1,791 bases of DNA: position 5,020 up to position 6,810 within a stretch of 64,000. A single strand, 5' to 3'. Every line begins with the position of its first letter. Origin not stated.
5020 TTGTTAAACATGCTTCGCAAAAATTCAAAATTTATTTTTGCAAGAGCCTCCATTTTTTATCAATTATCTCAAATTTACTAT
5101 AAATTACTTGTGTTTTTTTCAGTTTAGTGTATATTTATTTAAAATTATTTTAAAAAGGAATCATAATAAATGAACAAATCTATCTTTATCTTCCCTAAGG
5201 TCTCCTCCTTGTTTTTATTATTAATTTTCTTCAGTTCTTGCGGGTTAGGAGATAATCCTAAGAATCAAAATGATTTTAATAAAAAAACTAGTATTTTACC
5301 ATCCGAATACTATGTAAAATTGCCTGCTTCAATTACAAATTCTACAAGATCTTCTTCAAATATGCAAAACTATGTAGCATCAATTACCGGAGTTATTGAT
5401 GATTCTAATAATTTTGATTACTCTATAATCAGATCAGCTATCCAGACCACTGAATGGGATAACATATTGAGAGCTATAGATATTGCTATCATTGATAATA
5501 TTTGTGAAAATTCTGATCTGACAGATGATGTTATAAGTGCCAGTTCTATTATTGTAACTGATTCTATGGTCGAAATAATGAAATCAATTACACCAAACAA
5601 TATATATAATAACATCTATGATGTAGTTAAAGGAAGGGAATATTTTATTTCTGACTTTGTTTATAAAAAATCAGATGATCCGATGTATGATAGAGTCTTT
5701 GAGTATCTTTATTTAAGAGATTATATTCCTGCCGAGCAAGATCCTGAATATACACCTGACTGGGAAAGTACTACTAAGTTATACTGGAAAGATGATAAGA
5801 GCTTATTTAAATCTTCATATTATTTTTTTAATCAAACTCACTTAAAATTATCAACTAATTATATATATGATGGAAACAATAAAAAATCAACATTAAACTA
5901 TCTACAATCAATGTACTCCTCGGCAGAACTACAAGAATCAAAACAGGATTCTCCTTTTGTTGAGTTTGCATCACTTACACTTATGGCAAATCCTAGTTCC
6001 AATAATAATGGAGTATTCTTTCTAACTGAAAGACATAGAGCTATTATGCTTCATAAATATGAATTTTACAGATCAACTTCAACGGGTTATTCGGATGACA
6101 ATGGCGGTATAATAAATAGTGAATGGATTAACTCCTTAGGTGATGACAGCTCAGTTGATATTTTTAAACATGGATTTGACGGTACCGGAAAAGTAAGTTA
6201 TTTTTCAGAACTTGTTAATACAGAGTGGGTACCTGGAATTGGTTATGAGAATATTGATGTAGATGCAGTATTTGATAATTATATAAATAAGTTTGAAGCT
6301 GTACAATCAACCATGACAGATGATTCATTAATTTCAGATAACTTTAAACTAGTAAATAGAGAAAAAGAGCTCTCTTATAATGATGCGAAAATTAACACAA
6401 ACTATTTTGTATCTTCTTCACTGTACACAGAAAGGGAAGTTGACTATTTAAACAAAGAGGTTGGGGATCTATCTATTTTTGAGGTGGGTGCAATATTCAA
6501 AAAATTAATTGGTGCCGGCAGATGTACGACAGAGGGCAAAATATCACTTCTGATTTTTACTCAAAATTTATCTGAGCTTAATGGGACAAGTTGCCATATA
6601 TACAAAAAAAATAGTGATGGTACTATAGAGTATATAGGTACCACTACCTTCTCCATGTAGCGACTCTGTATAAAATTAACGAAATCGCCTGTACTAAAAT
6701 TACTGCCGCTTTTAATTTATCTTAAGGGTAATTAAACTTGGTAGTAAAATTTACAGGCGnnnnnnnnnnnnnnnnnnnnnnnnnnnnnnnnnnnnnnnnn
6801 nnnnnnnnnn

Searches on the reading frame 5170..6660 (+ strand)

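Call 5: search_protein_families(library=pfam, proteins=[window:5170-6660:+], max_evalue=0.01)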
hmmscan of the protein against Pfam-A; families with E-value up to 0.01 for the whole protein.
window:5170-6660:+ (496 aa): 0 families

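Call 6: search_protein_families(library=ncbifam, proteins=[window:5170-6660:+], max_evalue=0.01)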
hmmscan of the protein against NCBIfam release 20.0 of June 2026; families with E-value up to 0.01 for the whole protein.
window:5170-6660:+ (496 aa): 1 family
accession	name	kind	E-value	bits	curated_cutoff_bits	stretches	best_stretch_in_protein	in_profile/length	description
TIGR02870.1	spore_II_D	equivalog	0.0088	15.2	234.75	0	401-435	169-203/338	stage II sporulation protein D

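Call 28: search_protein_families(library=pfam, proteins=[window:5170-6660:+], max_evalue=1)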
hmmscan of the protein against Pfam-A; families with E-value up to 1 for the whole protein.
window:5170-6660:+ (496 aa): 0 families

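Call 58: search_protein_families(library=padloc, proteins=[window:5170-6660:+], max_evalue=0.001)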
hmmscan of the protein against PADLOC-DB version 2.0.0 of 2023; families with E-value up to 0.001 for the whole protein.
window:5170-6660:+ (496 aa): 0 families
